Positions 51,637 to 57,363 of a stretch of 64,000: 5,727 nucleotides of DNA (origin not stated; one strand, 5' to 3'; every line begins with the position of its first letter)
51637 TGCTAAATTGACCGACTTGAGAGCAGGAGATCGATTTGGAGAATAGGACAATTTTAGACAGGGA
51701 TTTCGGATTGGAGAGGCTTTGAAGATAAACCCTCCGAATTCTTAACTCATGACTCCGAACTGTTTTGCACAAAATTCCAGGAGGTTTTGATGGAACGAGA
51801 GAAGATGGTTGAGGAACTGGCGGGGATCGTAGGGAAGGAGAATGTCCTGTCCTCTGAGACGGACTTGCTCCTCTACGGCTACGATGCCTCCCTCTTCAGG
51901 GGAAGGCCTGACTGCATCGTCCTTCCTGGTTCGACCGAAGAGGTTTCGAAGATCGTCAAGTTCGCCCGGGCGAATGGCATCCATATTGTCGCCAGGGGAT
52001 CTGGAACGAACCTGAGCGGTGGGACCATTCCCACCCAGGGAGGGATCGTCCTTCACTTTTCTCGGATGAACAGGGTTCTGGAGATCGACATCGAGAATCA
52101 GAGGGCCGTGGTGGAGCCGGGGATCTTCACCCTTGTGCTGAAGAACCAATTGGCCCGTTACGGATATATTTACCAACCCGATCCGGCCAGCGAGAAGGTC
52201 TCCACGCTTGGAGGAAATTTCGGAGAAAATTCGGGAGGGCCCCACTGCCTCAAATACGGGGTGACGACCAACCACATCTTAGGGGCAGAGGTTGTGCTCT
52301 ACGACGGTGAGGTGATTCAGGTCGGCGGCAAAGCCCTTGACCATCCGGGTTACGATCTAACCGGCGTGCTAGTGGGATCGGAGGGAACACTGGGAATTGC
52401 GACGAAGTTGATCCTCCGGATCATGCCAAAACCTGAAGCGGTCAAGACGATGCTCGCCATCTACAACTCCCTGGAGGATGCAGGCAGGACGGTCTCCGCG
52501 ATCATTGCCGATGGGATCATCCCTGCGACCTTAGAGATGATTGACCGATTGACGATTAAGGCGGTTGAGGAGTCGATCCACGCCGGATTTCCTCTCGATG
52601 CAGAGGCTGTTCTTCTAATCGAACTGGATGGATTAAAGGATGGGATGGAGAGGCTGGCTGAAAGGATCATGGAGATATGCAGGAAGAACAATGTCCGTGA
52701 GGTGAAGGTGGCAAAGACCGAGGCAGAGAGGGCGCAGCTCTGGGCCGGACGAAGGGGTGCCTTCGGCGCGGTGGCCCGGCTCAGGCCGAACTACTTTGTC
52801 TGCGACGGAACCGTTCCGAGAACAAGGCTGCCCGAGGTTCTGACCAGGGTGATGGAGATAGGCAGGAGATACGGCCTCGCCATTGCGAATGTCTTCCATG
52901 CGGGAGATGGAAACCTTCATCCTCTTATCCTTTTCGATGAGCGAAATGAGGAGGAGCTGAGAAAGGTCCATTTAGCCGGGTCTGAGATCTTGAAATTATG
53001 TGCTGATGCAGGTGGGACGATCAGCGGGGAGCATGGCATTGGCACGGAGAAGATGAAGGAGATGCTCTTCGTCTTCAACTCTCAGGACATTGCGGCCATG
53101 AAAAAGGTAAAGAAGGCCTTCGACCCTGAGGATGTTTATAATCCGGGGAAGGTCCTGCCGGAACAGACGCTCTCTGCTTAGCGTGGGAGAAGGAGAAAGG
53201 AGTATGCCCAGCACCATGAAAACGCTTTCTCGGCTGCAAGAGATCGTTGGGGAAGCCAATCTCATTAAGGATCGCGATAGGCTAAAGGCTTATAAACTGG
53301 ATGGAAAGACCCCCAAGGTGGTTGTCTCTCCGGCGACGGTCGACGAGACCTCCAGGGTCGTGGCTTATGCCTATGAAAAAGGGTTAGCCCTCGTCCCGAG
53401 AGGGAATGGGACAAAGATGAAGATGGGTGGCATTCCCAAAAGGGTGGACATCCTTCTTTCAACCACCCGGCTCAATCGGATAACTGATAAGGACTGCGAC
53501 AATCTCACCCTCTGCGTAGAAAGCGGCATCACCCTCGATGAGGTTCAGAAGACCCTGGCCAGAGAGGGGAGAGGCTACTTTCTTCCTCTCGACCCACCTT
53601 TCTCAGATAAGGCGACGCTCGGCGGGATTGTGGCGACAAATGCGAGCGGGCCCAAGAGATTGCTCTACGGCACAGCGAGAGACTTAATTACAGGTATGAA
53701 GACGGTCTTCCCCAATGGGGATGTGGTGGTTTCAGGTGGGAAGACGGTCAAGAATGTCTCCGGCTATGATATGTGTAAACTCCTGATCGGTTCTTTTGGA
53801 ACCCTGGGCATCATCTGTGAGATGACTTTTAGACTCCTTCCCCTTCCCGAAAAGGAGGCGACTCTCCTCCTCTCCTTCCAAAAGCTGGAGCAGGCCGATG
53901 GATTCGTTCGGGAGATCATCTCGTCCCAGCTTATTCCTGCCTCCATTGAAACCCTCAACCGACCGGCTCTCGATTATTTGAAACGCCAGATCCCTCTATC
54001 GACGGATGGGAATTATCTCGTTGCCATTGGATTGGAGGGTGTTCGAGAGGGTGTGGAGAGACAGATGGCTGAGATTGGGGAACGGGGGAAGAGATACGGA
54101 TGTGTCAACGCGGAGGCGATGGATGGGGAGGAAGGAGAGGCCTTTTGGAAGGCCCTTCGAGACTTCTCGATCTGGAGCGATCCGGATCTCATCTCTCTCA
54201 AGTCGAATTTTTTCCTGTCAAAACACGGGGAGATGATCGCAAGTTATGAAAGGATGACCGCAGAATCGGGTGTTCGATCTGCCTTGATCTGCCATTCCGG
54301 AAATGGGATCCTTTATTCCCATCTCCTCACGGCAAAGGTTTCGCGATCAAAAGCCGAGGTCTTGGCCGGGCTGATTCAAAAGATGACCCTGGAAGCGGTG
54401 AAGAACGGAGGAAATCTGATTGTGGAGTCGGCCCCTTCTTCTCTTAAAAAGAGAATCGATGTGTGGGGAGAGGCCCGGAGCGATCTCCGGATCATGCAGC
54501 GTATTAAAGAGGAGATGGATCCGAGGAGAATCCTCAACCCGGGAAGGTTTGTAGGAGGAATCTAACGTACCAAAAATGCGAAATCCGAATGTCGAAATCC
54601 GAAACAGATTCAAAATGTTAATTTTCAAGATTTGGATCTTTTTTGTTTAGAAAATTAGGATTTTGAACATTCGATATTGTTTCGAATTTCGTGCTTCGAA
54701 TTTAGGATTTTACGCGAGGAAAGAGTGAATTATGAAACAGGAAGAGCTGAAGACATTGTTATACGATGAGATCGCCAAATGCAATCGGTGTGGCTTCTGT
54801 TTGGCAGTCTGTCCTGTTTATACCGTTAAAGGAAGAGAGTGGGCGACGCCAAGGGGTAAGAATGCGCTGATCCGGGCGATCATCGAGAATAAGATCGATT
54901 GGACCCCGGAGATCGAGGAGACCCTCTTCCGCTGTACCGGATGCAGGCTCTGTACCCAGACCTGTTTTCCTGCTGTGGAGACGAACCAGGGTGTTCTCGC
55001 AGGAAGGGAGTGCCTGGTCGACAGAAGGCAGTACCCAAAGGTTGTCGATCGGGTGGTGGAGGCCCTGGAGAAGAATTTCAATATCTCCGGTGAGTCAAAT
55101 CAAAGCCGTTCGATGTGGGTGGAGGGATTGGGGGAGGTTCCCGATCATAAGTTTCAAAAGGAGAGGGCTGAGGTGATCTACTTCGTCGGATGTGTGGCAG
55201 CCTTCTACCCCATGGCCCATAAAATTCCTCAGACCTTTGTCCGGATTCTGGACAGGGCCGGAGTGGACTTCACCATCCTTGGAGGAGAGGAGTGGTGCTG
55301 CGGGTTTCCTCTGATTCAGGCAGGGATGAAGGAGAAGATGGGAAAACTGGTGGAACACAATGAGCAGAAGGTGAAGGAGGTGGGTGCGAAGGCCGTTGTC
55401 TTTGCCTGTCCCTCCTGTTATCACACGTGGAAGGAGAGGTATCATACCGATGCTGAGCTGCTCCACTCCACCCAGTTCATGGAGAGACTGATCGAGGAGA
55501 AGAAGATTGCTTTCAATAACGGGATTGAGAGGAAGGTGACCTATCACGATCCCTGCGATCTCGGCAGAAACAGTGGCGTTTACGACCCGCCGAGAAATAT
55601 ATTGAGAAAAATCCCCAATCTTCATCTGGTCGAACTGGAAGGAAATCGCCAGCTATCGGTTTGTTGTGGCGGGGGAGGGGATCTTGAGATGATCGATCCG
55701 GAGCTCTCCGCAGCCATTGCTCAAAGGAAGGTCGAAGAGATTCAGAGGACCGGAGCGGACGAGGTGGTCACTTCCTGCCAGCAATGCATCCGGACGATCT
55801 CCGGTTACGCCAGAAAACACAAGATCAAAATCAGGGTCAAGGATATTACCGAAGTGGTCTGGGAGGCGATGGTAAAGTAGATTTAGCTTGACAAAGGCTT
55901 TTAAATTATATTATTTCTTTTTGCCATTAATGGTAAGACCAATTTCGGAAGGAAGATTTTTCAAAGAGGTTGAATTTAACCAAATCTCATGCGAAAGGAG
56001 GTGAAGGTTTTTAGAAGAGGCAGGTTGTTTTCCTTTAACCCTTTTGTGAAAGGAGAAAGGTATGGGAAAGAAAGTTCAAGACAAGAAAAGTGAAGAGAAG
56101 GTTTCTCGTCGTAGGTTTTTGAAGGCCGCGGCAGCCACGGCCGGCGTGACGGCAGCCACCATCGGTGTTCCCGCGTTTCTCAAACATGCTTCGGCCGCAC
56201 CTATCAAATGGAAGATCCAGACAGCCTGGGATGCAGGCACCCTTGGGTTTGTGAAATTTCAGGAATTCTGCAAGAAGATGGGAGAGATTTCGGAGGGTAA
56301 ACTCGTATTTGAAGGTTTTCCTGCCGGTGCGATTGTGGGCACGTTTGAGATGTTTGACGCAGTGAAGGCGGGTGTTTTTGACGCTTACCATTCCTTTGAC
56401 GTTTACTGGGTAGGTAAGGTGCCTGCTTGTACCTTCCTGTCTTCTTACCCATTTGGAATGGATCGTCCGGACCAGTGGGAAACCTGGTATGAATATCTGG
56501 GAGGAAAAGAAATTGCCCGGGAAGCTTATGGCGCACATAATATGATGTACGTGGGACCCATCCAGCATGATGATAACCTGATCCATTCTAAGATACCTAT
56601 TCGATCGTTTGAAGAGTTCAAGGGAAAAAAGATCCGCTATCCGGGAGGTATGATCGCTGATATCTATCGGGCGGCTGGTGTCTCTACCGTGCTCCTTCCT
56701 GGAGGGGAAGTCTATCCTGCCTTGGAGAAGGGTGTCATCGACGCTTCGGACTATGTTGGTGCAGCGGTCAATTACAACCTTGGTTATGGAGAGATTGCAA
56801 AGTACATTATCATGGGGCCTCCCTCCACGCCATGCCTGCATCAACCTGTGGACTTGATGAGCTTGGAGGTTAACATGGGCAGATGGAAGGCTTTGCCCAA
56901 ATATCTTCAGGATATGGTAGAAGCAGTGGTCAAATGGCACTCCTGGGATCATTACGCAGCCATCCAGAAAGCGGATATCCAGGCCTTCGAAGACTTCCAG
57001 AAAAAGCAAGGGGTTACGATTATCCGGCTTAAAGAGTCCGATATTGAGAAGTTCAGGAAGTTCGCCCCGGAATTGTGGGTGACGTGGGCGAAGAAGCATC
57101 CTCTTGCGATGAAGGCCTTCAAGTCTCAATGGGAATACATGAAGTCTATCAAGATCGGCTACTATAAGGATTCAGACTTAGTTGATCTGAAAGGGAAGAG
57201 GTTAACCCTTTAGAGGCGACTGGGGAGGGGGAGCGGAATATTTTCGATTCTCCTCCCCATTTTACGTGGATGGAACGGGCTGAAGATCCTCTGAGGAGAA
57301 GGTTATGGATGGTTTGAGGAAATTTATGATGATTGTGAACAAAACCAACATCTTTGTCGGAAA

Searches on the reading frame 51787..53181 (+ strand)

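Call 13: search_protein_families(library=pfam, proteins=[window:51787-53181:+], max_evalue=0.00001)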
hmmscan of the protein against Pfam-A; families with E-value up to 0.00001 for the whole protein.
window:51787-53181:+ (464 aa): 2 families
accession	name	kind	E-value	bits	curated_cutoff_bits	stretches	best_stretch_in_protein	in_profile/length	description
PF02913.24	FAD-oxidase_C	-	2e-68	231.2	21.2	1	215-456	1-248/248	FAD linked oxidases, C-terminal domain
PF01565.28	FAD_binding_4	-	1.5e-42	145.1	26.4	1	41-179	1-138/139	FAD binding domain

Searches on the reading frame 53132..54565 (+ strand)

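Call 13: search_protein_families(library=pfam, proteins=[window:53132-54565:+], max_evalue=0.00001)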
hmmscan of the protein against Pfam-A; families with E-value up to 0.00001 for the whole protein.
window:53132-54565:+ (477 aa): 2 families
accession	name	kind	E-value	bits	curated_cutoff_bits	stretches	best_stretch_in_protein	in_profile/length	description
PF01565.28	FAD_binding_4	-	1.2e-32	113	26.4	1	61-200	1-137/139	FAD binding domain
PF02913.24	FAD-oxidase_C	-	1.6e-19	71.1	21.2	1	238-472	1-247/248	FAD linked oxidases, C-terminal domain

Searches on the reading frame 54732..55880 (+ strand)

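Call 13: search_protein_families(library=pfam, proteins=[window:54732-55880:+], max_evalue=0.00001)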
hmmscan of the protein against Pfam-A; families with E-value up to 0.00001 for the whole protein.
window:54732-55880:+ (382 aa): 4 families
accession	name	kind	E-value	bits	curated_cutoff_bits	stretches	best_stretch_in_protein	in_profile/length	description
PF02754.22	CCG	-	1.3e-35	121.7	20.6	2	269-356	1-84/85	Cysteine-rich domain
PF13183.11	Fer4_8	-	1e-12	48.8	27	1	14-78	2-64/68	4Fe-4S dicluster domain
PF12838.12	Fer4_7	-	2.2e-07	31.6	27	1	16-78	1-48/52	4Fe-4S dicluster domain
PF13534.11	Fer4_17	-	5.6e-07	30.5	22.2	1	16-78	1-56/61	4Fe-4S dicluster domain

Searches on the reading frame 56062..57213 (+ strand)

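Call 13: search_protein_families(library=pfam, proteins=[window:56062-57213:+], max_evalue=0.00001)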
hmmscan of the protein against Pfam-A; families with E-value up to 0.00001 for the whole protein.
window:56062-57213:+ (383 aa): 1 family
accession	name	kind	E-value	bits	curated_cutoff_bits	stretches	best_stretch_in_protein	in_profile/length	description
PF03480.18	DctP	-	1.7e-34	119.9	23.4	1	56-343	5-284/286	Bacterial extracellular solute-binding protein, family 7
